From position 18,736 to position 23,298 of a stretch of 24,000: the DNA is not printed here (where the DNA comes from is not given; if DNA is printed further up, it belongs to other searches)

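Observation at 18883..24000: Giant NACHT/STAND NTPase with Mrr-like nuclease head, wired directly behind a type I R-M specificity gene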

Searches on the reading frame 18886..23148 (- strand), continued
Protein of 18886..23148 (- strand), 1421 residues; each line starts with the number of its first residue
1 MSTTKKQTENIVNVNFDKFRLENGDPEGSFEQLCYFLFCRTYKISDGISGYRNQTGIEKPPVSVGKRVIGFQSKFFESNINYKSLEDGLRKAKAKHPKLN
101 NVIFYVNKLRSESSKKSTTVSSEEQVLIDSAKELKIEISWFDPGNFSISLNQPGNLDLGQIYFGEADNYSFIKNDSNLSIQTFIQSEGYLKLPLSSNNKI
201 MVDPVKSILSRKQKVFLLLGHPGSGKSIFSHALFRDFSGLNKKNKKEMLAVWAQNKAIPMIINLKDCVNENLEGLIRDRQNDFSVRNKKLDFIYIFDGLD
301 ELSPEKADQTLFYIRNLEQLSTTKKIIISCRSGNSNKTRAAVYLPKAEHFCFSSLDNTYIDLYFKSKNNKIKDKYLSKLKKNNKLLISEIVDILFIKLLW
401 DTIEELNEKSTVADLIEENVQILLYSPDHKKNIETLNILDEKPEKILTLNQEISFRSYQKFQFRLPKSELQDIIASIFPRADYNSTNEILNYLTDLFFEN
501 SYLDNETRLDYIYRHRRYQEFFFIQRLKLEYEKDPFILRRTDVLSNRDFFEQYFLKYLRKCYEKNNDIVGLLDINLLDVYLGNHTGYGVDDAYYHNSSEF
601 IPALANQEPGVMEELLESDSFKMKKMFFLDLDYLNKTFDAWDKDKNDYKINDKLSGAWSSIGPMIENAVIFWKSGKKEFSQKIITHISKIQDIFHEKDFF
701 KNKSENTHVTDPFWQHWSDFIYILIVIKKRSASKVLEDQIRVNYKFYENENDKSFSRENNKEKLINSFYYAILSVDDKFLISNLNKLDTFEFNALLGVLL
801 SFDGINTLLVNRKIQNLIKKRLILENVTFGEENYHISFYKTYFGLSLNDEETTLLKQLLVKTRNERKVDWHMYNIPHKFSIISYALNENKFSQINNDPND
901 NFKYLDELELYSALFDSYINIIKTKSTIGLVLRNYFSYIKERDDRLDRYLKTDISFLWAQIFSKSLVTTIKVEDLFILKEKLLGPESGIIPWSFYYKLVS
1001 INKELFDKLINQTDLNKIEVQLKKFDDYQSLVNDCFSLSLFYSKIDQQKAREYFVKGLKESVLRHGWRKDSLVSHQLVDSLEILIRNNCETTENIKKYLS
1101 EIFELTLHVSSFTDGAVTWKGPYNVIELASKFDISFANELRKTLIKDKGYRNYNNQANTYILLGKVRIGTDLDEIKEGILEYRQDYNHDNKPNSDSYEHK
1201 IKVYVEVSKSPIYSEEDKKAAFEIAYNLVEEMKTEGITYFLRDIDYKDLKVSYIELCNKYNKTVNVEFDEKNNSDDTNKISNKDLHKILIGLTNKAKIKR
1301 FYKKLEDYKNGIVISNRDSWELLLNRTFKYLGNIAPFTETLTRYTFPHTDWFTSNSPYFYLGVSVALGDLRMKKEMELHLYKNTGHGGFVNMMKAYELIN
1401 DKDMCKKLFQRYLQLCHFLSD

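Call 14: find_encoding_contigs(protein=P0003, flank=8000, max_places=1)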
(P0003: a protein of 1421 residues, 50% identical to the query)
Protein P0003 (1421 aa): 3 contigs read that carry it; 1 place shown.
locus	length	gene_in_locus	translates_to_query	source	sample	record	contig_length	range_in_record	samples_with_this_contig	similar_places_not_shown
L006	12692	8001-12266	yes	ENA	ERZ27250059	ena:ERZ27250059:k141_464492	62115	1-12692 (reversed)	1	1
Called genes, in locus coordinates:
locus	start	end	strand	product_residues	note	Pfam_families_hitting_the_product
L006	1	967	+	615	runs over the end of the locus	PF01979:Amidohydro_1, PF07969:Amidohydro_3, PF08547:CIA30 (weak)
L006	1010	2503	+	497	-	PF00144:Beta-lactamase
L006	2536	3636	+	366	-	PF00365:PFK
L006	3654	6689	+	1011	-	PF04389:Peptidase_M28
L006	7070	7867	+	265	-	PF09509:Hypoth_Ymh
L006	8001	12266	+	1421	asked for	-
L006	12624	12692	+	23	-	?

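Call 15: find_encoding_contigs(protein=P0040, flank=8000, max_places=2)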
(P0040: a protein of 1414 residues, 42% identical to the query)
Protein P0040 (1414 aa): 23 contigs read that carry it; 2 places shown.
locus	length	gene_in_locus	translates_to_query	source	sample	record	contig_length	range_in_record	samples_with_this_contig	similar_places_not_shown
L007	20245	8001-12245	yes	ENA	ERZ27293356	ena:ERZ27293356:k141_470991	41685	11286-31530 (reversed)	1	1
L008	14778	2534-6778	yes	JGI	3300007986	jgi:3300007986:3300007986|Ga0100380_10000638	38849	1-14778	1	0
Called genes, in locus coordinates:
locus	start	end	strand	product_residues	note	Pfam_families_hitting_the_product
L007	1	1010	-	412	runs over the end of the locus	PF12704:MacB_PCD, PF02687:FtsX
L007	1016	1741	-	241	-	PF02463:SMC_N (weak), PF00005:ABC_tran, PF13304:AAA_21 (faint)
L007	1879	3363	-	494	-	PF01743:PolyA_pol, PF12627:PolyA_pol_RNAbd, PF01966:HD, PF13735:tRNA_NucTran2_2 (weak)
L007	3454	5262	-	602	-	PF25917:BSH_RND (weak), PF26002:Beta-barrel_AprE (faint), PF25967:RND-MFP_C (weak), PF25989:YknX_C (weak)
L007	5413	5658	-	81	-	PF04014:MazE_antitoxin (weak)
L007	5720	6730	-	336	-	PF01210:NAD_Gly3P_dh_N, PF03807:F420_oxidored (weak), PF07479:NAD_Gly3P_dh_C, PF20618:GPD_NAD_C_bact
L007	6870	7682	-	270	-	PF02673:BacA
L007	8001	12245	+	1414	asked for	-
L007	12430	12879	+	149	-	PF13673:Acetyltransf_10 (weak), PF00583:Acetyltransf_1, PF13508:Acetyltransf_7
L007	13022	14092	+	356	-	PF13310:Virulence_RhuM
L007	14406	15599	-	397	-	PF01490:Aa_trans, PF03222:Trp_Tyr_perm, PF13520:AA_permease_2 (weak), PF01566:Nramp (faint)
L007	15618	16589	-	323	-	PF02449:Glyco_hydro_42 (weak), PF00331:Glyco_hydro_10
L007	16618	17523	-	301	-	PF00892:EamA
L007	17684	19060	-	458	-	PF22053:DUF6938 (faint)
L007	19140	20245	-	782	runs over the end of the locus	PF14305:ATPgrasp_TupA, PF14397:ATPgrasp_ST, PF08443:RimK (faint), PF08014:MATCAP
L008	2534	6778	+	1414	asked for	-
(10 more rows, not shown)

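Call 16: find_encoding_contigs(protein=P0059, flank=8000, max_places=1)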
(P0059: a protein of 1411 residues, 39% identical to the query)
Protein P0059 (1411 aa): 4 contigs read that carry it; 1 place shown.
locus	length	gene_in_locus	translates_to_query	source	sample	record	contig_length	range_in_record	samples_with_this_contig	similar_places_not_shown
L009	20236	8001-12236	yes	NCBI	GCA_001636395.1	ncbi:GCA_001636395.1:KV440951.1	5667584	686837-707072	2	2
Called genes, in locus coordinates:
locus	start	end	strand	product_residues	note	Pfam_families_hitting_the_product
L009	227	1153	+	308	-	PF02899:Phage_int_SAM_1 (faint), PF00589:Phage_integrase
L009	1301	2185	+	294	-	-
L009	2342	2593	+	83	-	-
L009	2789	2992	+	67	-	-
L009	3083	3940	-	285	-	-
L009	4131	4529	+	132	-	PF13730:HTH_36 (weak)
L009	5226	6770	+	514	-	PF04586:Peptidase_S78, PF05065:Phage_capsid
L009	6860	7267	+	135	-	PF06199:Phage_tail_2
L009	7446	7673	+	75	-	-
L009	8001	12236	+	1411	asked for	-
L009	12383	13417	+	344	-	PF02518:HATPase_c (weak)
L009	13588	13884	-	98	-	PF14197:Cep57_CLD_2 (weak)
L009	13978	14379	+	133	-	-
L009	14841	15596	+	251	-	PF00589:Phage_integrase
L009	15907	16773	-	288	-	-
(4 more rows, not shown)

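Call 18: find_related_loci(query=A1, collection=genome_contigs, flank=10000)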
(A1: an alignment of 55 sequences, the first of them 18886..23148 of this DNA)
Query A1 (1421 aa) in genome_contigs; peptide patterns used: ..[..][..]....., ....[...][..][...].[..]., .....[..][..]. (x = any residue, [..] = any of these).
179 stretches matched a pattern; 73 encode a relative of the query (tblastn E <= 1e-3); 70 distinct loci.
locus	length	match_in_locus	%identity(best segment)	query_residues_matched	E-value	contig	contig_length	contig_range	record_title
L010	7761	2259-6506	50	5-1421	0e+0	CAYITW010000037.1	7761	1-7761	MAG TPA_asm: uncultured Candidatus Saccharibacteria bacterium isolate ERP119705_co5_455 genome assembly, contig: NODE_12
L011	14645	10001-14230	50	11-1421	0e+0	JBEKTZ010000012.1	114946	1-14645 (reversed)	MAG: Candidatus Aminicenantales bacterium isolate SPRUCE 56 SPRUCE_56_12, whole genome shotgun sequence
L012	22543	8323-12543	45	14-1421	0e+0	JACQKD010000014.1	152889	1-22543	MAG: Candidatus Kaiserbacteria bacterium isolate NC_groundwater_1168_Ag_S-0.1um_54_98 S_p1_S3_coassembly_k141_1967504, w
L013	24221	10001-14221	44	14-1419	0e+0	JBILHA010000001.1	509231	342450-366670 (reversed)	MAG: Candidatus Kapaibacterium sp. isolate ME2016-10-14_3300044974_group7_bin65 Rohwer_bin1516_scaffold_1_c1, whole geno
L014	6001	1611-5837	43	14-1419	0e+0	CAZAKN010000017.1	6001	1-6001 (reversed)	MAG TPA_asm: uncultured Gammaproteobacteria bacterium isolate SRP141376_co4_205 genome assembly, contig: NODE_21356_leng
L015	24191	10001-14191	40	14-1419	0e+0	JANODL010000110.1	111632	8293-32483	MAG: Acidobacteriota bacterium isolate VAR_17_metabat_128 VAR_17_k141_2098168, whole genome shotgun sequence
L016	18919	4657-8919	45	1-1419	0e+0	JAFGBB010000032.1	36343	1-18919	MAG: Candidatus Wolfebacteria bacterium isolate Zod_Metabat.1002 k87_13780164, whole genome shotgun sequence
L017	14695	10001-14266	40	13-1419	0e+0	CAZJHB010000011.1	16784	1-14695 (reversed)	MAG TPA_asm: uncultured Candidatus Peribacteria bacterium isolate binchicken_co42_260 genome assembly, contig: NODE_4734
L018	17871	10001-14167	34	11-1419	0e+0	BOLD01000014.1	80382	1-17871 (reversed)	MAG: Oligoflexia bacterium BroJett040 DNA, sequence14, whole genome shotgun sequence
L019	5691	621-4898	36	1-1419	0e+0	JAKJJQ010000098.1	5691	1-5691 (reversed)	Thiotrichales bacterium 19X7-9 Scaffold98, whole genome shotgun sequence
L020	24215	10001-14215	36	12-1419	0e+0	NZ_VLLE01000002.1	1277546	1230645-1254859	Lacibacter cauensis strain CGMCC 1.7271 IQ13DRAFT_scaffold00001.1, whole genome shotgun sequence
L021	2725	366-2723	46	11-791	0e+0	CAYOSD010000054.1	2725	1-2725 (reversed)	MAG TPA_asm: uncultured Candidatus Saccharibacteria bacterium isolate SRP118108_co5_4 genome assembly, contig: NODE_5860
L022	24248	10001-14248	42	11-1419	0e+0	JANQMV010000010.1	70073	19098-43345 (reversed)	MAG: Candidatus Gracilibacteria bacterium isolate PL25b_bin.48 k99_1617332, whole genome shotgun sequence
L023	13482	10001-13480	34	8-1169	0e+0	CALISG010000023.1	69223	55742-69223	MAG TPA_asm: uncultured Candidatus Saccharibacteria bacterium isolate ERR589476_bin.50_CONCOCT_v1.1_MAG genome assembly,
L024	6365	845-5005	32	10-1419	0e+0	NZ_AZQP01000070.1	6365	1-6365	Fervidicella metallireducens AeB contig00070, whole genome shotgun sequence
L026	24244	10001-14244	35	8-1421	0e+0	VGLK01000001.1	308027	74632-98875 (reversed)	MAG: Candidatus Saccharibacteria bacterium isolate K_DeepCast_1200m_m2_081 K_DeepCast_1200m_m2_081_Ga0194110_10000008, w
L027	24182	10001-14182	42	13-1419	0e+0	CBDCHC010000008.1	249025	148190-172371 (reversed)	MAG: Gammaproteobacteria bacterium isolate ffdd4ae3-e0ef-4853-98fe-733d06623717 genome assembly, contig: ctg85753, whole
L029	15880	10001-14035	33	14-1419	0e+0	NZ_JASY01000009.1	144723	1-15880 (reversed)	Flavobacterium chungangense LMG 26729 Contig_09, whole genome shotgun sequence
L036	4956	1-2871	32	469-1421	2e-164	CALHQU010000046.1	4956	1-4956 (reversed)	MAG TPA_asm: uncultured Candidatus Saccharibacteria bacterium isolate ERR589673_bin.67_CONCOCT_v1.1_MAG genome assembly,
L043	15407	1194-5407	45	14-1421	0e+0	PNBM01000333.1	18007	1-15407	MAG: Ignavibacteriae bacterium isolate fen_1257 73.20100900_E2D.50_contig_10150, whole genome shotgun sequence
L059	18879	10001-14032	33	10-1419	2e-95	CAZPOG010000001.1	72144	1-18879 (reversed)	MAG TPA_asm: uncultured Ruminococcus sp. isolate SRP278969_co2_684 genome assembly, contig: NODE_159_length_72144_cov_50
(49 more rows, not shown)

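Call 39: list_cluster_members(proteins=[P0059, P0063, P0072, P0075, P0088, P0115, P0113, P0064, P0008, P0040])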
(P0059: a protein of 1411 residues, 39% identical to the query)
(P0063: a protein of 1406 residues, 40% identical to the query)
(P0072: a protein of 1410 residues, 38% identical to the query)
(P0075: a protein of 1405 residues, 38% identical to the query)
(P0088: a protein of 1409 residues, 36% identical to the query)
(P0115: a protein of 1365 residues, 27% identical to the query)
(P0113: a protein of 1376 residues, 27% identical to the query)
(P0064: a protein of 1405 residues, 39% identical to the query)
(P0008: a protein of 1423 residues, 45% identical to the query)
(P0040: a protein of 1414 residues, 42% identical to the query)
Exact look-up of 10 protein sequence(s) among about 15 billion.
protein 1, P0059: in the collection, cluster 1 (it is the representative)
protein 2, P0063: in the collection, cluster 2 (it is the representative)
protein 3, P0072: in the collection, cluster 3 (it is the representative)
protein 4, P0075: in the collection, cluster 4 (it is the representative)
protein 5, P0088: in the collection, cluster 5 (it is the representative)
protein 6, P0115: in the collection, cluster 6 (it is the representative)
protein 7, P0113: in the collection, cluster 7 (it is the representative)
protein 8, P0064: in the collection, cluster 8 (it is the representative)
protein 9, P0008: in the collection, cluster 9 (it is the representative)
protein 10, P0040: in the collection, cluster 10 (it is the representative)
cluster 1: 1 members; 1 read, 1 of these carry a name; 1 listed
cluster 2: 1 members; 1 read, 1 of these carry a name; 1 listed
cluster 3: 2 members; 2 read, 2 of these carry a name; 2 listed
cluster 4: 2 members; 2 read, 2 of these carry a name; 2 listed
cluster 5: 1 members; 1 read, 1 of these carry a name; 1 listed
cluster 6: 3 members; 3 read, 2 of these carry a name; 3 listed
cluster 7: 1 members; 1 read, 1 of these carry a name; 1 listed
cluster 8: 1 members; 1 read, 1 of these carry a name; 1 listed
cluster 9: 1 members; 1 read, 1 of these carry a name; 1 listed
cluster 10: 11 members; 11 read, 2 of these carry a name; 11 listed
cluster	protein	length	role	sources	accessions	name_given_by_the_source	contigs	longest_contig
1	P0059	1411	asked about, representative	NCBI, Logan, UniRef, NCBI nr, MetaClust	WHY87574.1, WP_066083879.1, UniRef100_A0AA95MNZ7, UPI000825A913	hypothetical protein QNH39_07020 [Neobacillus novalis] | NACHT domain-containing protein n=1 Tax=Neobacillus novalis TaxID=220687 ... | hypothetical protein [Neobacillus novalis]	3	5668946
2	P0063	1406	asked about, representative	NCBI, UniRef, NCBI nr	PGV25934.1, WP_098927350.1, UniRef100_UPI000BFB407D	hypothetical protein COD78_00140 [Bacillus cereus] | NACHT domain-containing protein n=1 Tax=Bacillus cereus TaxID=1396 RepID=UPI000BFB407D | hypothetical protein [Bacillus cereus]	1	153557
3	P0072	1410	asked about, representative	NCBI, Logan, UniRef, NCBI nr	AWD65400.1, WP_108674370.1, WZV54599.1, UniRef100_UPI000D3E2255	hypothetical protein C2I28_10310 [Priestia megaterium] | NACHT domain-containing protein n=1 Tax=Priestia megaterium TaxID=1404 RepID=UPI000D3E2255 | DNA/RNA helicase domain-containing protein [Priestia megaterium]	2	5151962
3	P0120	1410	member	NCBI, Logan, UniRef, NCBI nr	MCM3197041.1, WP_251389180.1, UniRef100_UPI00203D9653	NACHT domain-containing protein [Priestia megaterium] | NACHT domain-containing protein n=1 Tax=Priestia megaterium TaxID=1404 RepID=UPI00203D9653 | DNA/RNA helicase domain-containing protein [Priestia megaterium]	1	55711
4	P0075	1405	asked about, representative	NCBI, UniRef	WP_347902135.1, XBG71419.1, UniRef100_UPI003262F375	NACHT domain-containing protein [Bacillus thuringiensis] | NACHT domain-containing protein n=3 Tax=Bacillus thuringiensis TaxID=1428 ...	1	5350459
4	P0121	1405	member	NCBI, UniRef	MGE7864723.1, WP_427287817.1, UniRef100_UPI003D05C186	NACHT domain-containing protein [Bacillus paramycoides] | NACHT domain-containing protein n=1 Tax=Bacillus paramycoides TaxID=2026194 ...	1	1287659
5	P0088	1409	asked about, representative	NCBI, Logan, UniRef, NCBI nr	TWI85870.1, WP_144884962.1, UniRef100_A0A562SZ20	NACHT domain-containing protein [Lacibacter cauensis] | NACHT domain-containing protein n=1 Tax=Lacibacter cauensis TaxID=510947 ...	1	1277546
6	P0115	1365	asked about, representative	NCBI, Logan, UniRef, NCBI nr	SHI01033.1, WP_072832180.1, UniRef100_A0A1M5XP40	hypothetical protein SAMN02745196_02320 [Clostridium collagenovorans DSM 3089] | NACHT domain-containing protein n=1 Tax=Clostridium collagenovorans DSM 3089 ... | hypothetical protein [Clostridium collagenovorans]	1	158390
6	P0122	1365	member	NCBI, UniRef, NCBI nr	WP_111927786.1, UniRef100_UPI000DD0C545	NACHT domain-containing protein [Clostridium tertium] | NACHT domain-containing protein n=1 Tax=Clostridium tertium TaxID=1559 RepID=UPI000DD0C545 | hypothetical protein [Clostridium tertium]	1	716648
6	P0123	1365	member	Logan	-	-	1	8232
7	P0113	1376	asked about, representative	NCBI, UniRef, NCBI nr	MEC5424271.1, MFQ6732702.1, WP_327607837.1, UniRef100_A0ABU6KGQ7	hypothetical protein QGM71_12290 [Virgibacillus sp. C22-A2] | NACHT domain-containing protein n=1 Tax=Virgibacillus tibetensis TaxID=3042313 ... | hypothetical protein [Virgibacillus sp. C22-A2]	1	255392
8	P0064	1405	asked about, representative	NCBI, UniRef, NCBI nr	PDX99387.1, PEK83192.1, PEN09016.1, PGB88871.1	hypothetical protein COM13_12895 [Bacillus pseudomycoides] | NACHT domain-containing protein n=1 Tax=Bacillus pseudomycoides TaxID=64104 ... | hypothetical protein [Bacillus pseudomycoides]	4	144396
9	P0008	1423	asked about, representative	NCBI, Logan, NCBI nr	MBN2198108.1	NACHT domain-containing protein [Candidatus Wolfebacteria bacterium]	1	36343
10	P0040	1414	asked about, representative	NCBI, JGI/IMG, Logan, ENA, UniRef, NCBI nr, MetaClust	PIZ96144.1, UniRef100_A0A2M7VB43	MAG: hypothetical protein COX80_02335 [Candidatus Magasanikbacteria bacterium ... | NACHT domain-containing protein n=1 Tax=Candidatus Magasanikbacteria bacterium ... | \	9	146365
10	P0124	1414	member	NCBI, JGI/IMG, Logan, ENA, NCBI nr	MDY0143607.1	MAG: hypothetical protein RBR97_17115 [Bacteroidales bacterium] | hypothetical protein | hypothetical protein [Bacteroidales bacterium]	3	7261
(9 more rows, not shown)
